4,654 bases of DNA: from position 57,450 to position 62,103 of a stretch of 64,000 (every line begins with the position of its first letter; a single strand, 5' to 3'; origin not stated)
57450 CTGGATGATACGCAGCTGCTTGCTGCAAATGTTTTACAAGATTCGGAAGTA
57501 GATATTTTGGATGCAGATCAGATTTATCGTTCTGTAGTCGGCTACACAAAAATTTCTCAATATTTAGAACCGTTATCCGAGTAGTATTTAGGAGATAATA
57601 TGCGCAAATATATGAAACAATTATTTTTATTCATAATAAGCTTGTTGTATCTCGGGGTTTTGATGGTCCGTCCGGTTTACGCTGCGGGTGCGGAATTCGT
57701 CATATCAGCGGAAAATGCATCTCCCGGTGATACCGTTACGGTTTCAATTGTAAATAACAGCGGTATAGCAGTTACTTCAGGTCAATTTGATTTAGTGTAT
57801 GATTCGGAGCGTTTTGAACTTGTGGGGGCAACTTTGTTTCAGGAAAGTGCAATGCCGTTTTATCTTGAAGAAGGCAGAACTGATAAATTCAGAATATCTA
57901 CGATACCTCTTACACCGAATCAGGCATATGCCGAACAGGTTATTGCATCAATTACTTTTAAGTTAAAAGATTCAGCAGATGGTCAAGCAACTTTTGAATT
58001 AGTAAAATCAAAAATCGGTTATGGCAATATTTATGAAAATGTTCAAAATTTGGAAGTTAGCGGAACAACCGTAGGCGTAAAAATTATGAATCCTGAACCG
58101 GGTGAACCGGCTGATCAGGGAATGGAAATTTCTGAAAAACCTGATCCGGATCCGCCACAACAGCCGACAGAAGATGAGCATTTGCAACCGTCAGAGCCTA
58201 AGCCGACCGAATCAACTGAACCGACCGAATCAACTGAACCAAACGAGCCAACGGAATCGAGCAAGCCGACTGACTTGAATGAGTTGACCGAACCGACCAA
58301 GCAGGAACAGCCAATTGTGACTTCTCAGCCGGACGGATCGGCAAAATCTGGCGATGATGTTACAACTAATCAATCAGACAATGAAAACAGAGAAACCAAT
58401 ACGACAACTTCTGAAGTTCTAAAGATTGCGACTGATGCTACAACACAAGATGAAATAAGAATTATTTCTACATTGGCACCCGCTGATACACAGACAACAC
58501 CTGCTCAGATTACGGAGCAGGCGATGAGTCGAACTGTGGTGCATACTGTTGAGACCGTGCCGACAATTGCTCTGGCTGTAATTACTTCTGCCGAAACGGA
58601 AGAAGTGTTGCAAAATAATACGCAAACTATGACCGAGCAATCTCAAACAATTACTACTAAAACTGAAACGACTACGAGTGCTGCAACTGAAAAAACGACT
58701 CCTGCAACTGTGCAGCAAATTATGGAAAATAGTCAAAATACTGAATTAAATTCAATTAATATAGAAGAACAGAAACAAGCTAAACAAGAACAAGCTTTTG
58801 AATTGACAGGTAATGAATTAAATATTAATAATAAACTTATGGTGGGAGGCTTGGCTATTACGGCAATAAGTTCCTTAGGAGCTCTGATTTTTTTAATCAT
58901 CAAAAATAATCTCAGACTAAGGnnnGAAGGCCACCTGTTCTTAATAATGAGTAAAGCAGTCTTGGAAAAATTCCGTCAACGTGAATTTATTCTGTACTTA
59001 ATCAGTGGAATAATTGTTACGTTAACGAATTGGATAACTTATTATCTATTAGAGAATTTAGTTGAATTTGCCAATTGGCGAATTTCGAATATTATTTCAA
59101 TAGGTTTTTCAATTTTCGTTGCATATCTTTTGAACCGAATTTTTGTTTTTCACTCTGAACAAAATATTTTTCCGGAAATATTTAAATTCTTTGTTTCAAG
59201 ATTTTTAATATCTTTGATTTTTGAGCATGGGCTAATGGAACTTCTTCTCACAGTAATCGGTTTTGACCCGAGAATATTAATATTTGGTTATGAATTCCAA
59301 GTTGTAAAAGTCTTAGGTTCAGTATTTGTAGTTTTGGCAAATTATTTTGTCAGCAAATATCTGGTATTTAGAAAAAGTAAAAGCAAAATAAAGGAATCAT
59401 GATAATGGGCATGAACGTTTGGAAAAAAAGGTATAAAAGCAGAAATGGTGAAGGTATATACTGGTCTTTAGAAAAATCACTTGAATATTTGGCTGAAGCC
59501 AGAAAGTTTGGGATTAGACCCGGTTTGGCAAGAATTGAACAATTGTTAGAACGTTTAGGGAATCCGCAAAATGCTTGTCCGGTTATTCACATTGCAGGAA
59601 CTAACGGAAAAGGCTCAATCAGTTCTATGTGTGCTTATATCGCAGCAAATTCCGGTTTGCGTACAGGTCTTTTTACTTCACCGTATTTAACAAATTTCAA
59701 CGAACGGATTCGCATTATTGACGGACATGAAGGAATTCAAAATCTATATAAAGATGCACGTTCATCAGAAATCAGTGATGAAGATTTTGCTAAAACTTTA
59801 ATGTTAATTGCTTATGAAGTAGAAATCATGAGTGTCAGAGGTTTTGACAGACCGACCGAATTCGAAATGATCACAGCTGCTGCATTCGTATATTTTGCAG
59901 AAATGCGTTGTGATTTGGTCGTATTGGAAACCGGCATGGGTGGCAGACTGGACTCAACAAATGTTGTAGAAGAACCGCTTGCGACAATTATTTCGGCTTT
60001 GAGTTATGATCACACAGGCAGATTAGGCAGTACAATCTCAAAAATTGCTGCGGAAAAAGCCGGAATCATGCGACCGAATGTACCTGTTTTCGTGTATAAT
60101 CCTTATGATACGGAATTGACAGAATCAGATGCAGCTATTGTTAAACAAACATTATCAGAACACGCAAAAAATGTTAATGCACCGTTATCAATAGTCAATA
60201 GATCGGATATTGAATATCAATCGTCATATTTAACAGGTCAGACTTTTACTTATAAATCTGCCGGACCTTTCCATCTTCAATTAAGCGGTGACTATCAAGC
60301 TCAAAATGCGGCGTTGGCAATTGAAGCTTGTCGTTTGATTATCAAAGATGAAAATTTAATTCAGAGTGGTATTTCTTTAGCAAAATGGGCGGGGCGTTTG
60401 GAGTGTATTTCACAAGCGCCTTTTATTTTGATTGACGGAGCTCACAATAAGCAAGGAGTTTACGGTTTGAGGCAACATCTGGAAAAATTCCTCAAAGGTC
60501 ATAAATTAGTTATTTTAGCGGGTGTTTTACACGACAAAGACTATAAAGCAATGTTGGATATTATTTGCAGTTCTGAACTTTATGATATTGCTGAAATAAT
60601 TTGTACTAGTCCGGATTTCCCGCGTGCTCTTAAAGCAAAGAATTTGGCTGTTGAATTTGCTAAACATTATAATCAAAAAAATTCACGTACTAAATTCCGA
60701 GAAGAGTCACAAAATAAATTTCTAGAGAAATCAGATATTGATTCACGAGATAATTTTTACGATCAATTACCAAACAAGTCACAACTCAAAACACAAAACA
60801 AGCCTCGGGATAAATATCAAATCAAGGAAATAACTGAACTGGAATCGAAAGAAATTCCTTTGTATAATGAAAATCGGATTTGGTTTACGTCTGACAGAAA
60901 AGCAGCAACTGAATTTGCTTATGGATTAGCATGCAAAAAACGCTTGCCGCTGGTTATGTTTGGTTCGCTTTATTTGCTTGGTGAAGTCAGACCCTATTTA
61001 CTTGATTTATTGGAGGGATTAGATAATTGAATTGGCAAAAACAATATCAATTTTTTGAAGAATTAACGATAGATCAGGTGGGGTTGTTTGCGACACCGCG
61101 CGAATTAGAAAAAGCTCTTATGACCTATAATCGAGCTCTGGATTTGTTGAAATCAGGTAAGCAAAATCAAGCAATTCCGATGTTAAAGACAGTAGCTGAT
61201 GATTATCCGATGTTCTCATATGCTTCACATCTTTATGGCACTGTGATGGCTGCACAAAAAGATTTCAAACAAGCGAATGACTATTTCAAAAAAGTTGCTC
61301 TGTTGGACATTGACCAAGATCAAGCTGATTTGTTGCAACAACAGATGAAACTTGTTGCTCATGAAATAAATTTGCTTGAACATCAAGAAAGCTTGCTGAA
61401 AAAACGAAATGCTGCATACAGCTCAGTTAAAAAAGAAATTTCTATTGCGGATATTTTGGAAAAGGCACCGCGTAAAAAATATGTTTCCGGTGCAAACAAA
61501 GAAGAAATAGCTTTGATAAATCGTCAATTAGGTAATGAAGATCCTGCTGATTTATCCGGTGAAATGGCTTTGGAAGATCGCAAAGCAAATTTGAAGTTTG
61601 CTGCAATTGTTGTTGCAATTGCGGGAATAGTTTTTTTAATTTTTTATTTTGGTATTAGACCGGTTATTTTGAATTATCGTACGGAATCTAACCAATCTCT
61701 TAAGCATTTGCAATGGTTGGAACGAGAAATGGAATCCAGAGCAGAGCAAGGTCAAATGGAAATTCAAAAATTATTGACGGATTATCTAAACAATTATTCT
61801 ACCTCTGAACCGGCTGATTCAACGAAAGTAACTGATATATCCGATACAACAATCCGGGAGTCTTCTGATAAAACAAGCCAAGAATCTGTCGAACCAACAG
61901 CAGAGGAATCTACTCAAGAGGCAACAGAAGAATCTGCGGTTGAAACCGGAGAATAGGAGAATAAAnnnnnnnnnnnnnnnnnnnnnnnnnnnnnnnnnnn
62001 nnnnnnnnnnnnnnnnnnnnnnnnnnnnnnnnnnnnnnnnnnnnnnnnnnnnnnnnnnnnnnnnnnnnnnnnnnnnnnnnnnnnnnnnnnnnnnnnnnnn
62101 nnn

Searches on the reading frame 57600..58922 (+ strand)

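Call 3: search_protein_families(library=pfam, proteins=[window:57600-58922:+], max_evalue=1)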
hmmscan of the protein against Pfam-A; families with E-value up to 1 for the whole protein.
window:57600-58922:+ (441 aa): 2 families
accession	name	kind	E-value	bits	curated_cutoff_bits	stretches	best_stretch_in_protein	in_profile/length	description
PF00963.24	Cohesin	-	4.1e-06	27.5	24.1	1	33-143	3-122/139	Cohesin domain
PF04446.17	Thg1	-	0.073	13.4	29.2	1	306-372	46-112/130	tRNAHis guanylyltransferase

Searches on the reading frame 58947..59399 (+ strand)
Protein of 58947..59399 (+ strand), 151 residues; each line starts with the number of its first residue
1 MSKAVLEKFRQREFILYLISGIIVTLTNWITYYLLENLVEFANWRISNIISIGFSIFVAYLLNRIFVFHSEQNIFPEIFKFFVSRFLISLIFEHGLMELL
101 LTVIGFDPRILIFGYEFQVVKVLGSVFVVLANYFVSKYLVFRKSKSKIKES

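Call 3: search_protein_families(library=pfam, proteins=[window:58947-59399:+], max_evalue=1)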
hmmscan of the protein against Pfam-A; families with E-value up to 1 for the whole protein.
window:58947-59399:+ (151 aa): 3 families
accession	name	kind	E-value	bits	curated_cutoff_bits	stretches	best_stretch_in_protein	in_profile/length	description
PF04138.20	GtrA_DPMS_TM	-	4.9e-15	56.2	26.1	2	17-141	2-117/117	GtrA/DPMS, transmembrane domain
PF20524.3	DUF6739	-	0.021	13.3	27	1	51-112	115-175/691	Family of unknown function (DUF6739)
PF07664.17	FeoB_C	-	0.46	10.7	26.6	1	49-73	6-30/54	Ferrous iron transport protein B C terminus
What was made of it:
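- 58947..59402 (+): gtrA-family small membrane protein gene; its end overlaps the folC start by 4 nt. PF04138 at 56 bits (call 3).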

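Call 54: search_protein_families(library=ncbifam, proteins=[window:58947-59399:+], max_evalue=1e-10)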
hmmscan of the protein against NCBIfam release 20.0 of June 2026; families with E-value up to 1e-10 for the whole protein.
window:58947-59399:+ (151 aa): 0 families

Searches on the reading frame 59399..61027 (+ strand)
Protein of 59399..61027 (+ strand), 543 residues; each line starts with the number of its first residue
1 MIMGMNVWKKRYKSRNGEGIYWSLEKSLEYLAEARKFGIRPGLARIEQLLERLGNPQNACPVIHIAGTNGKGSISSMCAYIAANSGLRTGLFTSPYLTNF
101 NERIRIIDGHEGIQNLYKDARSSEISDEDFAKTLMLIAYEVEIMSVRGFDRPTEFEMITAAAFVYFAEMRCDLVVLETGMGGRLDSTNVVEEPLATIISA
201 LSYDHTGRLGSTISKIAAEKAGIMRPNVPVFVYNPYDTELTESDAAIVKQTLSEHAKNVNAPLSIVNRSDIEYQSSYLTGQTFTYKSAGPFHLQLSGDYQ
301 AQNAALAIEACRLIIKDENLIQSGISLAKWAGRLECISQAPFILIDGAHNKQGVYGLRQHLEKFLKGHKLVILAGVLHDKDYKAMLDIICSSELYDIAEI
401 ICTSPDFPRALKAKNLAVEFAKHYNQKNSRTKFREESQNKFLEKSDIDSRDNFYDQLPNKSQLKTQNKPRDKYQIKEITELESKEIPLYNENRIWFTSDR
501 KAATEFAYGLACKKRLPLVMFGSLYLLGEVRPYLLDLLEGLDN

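Call 3: search_protein_families(library=pfam, proteins=[window:59399-61027:+], max_evalue=1)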
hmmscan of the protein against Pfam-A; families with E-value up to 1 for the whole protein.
window:59399-61027:+ (543 aa): 3 families
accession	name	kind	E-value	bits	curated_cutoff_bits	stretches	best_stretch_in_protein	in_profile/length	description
PF08245.18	Mur_ligase_M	-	3.6e-13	50.4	24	1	150-310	35-199/200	Mur ligase middle domain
PF02875.26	Mur_ligase_C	-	2.4e-09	38.5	28.4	1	332-424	1-93/127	Mur ligase, glutamate ligase domain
PF22759.1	E217_GP41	-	0.16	11.6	27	1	243-326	126-209/279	Baseplate hub gp41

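Call 4: search_protein_families(library=ncbifam, proteins=[window:59399-61027:+], max_evalue=1)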
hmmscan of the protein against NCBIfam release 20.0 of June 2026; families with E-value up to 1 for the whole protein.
window:59399-61027:+ (543 aa): 23 families
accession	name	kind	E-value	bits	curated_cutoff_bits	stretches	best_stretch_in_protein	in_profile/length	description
TIGR01499.1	folC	subfamily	9.8e-94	315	162.65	1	43-533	1-399/400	bifunctional protein FolC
NF047860.1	Tet-DihydfolSynFolCMyb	equivalog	1.3e-58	199.1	700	1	39-424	42-411/468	bifunctional tetrahydrofolate synthase/dihydrofolate synthase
NF008101.0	PRK10846.1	equivalog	5.4e-47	160.5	360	1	24-424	13-376/422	bifunctional tetrahydrofolate synthase/dihydrofolate synthase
TIGR01085.1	murE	subfamily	1.9e-17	63.3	257.3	2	236-384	221-376/472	UDP-N-acetylmuramyl-tripeptide synthetase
NF001126.0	PRK00139.1-4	equivalog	2.9e-14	52.5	373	2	239-429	233-427/486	UDP-N-acetylmuramoyl-L-alanyl-D-glutamate--2,6-diaminopimelate ligase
NF010628.0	PRK14022.1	equivalog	6.1e-14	51.6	536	1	282-443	278-441/483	UDP-N-acetylmuramoyl-L-alanyl-D-glutamate--L-lysine ligase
NF001124.0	PRK00139.1-2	equivalog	1.3e-09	37.3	476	2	287-381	294-390/500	UDP-N-acetylmuramoyl-L-alanyl-D-glutamate--2,6-diaminopimelate ligase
NF001130.0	PRK00139.2-4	equivalog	1.4e-08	33.9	715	1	276-387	302-415/516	UDP-N-acetylmuramoyl-L-alanyl-D-glutamate--2,6-diaminopimelate ligase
TIGR01143.1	murF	subfamily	2.9e-08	33.1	288.6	1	158-350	113-305/418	UDP-N-acetylmuramoyl-tripeptide--D-alanyl-D-alanine ligase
TIGR02068.2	cya_phycin_syn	equivalog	5.9e-08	31.2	850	2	57-94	476-513/862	cyanophycin synthetase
NF008896.0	PRK11929.1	equivalog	1.3e-07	29.9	1023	3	173-350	658-842/965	bifunctional UDP-N-acetylmuramoyl-L-alanyl-D-glutamate--2,6-diaminopimelate ligase MurE/UDP-N-acetylmuramoyl-tripeptide--D-alanyl-D-alanine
NF010623.0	PRK14016.1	subfamily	4.8e-07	28.3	877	2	57-94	477-514/871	cyanophycin synthetase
NF001123.0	PRK00139.1-1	equivalog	1.8e-06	26.9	586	1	259-416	265-422/493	UDP-N-acetylmuramoyl-L-alanyl-D-glutamate--2,6-diaminopimelate ligase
TIGR01082.1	murC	equivalog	1.9e-06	27.2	335.1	2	53-102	93-142/449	UDP-N-acetylmuramate--L-alanine ligase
NF053645.1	pMurC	equivalog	3.6e-06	25.9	560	2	289-389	309-411/492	pseudomurein biosynthesis peptide ligase pMurC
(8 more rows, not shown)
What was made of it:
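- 59399..61030 (+): folC (folylpolyglutamate/dihydrofolate synthase family, 543 aa), found next to the ThrC-like gene at every clade locus examined. TIGR01499 scores 315 bits against a cut-off of 162.65 (call 4).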

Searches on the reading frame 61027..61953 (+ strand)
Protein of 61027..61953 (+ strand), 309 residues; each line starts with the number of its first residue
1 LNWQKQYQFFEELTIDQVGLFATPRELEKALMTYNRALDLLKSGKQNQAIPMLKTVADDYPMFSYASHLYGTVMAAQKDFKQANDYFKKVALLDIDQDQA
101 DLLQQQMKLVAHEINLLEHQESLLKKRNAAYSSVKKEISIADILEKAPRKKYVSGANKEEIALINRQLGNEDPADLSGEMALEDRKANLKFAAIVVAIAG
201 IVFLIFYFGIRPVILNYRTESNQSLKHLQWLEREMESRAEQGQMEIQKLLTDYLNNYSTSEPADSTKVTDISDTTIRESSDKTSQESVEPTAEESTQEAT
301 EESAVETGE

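Call 3: search_protein_families(library=pfam, proteins=[window:61027-61953:+], max_evalue=1)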
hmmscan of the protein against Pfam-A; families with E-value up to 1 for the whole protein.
window:61027-61953:+ (309 aa): 7 families
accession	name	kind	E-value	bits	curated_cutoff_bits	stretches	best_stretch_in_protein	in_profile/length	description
PF23300.3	HEAT_Nup120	-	0.0042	17.4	29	1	39-111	5-73/170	Nucleoporin Nup120, HEAT repeats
PF13432.12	TPR_16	-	0.007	17.2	32.7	1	34-91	1-58/65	Tetratricopeptide repeat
PF07719.23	TPR_2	-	0.0073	16.8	27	1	68-94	5-31/34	Tetratricopeptide repeat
PF13174.12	TPR_6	-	0.011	16.8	26.3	0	34-61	4-31/33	Tetratricopeptide repeat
PF13424.12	TPR_12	-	0.016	15.8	30.1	0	66-90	47-71/77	Tetratricopeptide repeat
PF14559.12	TPR_19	-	0.018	15.8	25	1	40-104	1-65/68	Tetratricopeptide repeat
PF12097.14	DUF3573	-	0.47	9.7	26.6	1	74-165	21-111/383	Protein of unknown function (DUF3573)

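Call 4: search_protein_families(library=ncbifam, proteins=[window:61027-61953:+], max_evalue=1)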
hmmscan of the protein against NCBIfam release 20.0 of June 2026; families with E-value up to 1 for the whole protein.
window:61027-61953:+ (309 aa): 10 families
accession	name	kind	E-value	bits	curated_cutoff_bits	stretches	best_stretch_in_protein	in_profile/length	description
TIGR02795.1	tol_pal_ybgF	equivalog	0.00012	22.7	90.1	1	33-91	5-66/119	tol-pal system protein YbgF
NF008753.0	PRK11788.1-1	equivalog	0.004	16.3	395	1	28-148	178-296/389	lipopolysaccharide assembly protein LapB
NF040959.1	MamA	equivalog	0.0068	15.9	200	1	29-98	36-105/204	magnetosome protein MamA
TIGR04510.1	mod_pep_cyc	subfamily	0.0074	14.8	400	1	33-141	504-609/814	putative peptide modification system cyclase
NF011721.1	PRK15174.1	equivalog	0.018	13.2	1200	1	39-91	293-345/656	Vi polysaccharide transport protein VexE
NF033920.0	C39_PA2778_fam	equivalog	0.022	14.2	150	1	32-95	158-221/255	PA2778 family cysteine peptidase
NF008756.0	PRK11788.1-4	equivalog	0.051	12.6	474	1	39-147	189-295/389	lipopolysaccharide assembly protein LapB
NF008757.0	PRK11788.1-5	equivalog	0.071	12.3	363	1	35-152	185-300/388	lipopolysaccharide assembly protein LapB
TIGR00688.1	rarD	equivalog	0.23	10.9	130.15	1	177-212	113-148/256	EamA family transporter RarD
NF041042.1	FslE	exception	0.38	9.2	800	1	74-152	19-95/505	rhizoferrin import outer membrane protein FslE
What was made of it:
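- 61027..61956 (+): Upstream operon partner 'X': a 309-aa protein with an N-terminal TPR-like region, one TM helix and a low-complexity tail. Weak TPR hits (calls 3, 4).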
